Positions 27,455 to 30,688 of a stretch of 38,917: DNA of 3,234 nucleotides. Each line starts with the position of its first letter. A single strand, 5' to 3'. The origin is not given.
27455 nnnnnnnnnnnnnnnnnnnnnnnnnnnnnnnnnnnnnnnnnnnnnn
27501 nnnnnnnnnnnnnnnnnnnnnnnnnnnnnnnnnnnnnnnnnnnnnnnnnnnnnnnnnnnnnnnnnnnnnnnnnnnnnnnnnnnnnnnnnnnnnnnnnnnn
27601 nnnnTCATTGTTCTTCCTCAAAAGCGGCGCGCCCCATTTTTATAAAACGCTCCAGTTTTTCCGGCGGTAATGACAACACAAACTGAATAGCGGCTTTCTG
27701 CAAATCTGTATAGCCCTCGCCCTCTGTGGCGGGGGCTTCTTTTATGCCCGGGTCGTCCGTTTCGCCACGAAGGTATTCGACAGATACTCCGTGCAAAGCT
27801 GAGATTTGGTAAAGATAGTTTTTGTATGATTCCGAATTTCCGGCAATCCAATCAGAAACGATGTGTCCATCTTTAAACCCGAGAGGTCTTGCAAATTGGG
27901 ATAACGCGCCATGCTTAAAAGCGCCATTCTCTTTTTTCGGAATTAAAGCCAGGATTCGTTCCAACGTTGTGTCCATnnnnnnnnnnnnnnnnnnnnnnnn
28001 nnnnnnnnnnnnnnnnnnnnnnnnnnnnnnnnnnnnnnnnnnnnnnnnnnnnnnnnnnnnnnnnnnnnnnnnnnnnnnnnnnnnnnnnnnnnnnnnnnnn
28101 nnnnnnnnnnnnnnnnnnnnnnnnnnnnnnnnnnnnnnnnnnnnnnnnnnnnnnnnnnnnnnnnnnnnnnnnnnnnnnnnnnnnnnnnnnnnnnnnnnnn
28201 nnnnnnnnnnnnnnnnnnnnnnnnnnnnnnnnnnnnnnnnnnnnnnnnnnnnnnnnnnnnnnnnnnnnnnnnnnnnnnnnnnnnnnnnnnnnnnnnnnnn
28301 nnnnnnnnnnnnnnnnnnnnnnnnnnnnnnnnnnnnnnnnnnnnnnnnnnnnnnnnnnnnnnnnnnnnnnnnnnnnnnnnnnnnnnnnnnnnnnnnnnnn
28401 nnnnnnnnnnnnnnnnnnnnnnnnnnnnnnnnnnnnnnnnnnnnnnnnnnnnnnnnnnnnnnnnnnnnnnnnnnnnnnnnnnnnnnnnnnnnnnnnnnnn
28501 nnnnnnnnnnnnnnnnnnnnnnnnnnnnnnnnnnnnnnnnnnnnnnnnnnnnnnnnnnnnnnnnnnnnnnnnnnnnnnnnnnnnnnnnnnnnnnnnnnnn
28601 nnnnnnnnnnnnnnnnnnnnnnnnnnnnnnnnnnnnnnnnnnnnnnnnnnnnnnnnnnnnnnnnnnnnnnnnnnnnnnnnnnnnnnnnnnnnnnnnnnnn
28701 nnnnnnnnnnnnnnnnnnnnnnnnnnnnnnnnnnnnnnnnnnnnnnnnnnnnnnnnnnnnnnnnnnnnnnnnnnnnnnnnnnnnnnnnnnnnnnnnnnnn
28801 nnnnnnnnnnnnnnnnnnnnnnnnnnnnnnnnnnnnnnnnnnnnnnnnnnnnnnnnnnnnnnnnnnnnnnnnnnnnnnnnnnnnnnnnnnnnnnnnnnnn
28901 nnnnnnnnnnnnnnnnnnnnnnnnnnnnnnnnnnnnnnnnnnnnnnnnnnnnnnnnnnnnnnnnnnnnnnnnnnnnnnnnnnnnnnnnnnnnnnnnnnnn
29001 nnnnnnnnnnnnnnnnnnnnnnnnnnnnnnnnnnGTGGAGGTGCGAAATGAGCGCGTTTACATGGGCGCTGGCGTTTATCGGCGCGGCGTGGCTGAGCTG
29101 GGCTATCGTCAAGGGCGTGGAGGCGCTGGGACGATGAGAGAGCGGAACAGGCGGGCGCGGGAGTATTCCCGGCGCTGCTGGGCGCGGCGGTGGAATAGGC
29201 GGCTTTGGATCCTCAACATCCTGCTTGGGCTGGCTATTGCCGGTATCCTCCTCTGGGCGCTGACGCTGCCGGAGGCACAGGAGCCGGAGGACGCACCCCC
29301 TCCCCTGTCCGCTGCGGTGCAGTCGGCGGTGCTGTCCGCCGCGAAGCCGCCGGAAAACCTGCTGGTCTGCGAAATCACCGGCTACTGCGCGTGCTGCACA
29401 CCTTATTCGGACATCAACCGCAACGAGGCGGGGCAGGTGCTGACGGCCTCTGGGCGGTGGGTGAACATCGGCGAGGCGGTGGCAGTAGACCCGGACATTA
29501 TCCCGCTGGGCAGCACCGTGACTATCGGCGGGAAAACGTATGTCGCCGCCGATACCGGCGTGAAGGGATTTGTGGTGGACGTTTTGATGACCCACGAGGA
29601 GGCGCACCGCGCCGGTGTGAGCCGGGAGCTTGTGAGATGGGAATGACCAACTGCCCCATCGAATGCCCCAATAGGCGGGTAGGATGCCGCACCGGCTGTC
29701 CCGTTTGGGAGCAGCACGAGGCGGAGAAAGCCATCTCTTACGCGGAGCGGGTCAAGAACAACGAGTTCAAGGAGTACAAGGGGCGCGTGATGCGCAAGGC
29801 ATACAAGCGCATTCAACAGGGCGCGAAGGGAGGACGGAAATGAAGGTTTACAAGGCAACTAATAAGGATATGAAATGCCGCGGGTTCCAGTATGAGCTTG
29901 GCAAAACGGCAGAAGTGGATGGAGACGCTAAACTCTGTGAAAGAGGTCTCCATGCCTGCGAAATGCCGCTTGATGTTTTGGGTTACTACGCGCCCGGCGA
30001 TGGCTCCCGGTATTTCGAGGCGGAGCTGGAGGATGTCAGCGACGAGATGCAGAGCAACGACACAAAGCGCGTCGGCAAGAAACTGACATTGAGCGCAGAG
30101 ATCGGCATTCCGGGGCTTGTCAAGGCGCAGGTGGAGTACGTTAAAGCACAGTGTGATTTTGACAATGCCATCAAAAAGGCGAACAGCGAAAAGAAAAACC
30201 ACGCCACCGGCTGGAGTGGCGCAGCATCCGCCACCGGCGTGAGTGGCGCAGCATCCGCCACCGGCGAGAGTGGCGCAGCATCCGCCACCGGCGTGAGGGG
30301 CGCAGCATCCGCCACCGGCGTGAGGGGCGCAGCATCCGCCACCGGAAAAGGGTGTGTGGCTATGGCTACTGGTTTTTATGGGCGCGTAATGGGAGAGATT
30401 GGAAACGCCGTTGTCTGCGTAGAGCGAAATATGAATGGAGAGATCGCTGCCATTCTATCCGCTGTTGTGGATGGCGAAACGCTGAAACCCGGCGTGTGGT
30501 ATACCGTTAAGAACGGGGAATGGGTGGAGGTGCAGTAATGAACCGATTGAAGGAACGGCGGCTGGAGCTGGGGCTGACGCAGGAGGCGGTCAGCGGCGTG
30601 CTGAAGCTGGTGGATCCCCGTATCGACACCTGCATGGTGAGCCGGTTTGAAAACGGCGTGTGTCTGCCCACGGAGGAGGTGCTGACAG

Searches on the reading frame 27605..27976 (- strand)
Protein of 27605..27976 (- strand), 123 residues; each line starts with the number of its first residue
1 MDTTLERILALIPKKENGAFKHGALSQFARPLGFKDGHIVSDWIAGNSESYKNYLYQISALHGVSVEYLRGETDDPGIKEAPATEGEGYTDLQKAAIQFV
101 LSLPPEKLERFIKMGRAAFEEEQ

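Call 46: search_protein_families(library=pfam, proteins=[window:27605-27976:-], max_evalue=0.01)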
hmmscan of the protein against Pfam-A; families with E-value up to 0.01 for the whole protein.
window:27605-27976:- (123 aa): 0 families

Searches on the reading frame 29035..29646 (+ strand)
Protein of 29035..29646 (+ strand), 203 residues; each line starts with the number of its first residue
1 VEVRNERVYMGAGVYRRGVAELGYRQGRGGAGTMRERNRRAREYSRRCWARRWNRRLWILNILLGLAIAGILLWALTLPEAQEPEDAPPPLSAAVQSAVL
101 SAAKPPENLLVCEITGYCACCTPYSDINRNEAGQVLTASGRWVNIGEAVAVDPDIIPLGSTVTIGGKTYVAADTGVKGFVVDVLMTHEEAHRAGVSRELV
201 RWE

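Call 46: search_protein_families(library=pfam, proteins=[window:29035-29646:+], max_evalue=0.01)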
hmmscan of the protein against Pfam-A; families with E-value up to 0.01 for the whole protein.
window:29035-29646:+ (203 aa): 1 family
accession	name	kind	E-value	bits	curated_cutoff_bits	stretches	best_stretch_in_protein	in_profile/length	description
PF06725.17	3D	-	3.6e-06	27.5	23.8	1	148-198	2-64/72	3D domain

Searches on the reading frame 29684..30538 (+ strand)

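Call 65: search_protein_families(library=pfam, proteins=[window:29684-30538:+], max_evalue=0.01)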
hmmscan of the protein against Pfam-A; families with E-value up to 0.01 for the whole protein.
window:29684-30538:+ (284 aa): 2 families
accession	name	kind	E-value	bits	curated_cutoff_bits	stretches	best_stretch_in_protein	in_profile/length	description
PF24703.2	DUF7666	-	2.9e-29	101.8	27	1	53-147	1-94/95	Domain of unknown function (DUF7666)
PF01391.23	Collagen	-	0.0033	17.6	27.2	1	176-221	13-58/60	Collagen triple helix repeat (20 copies)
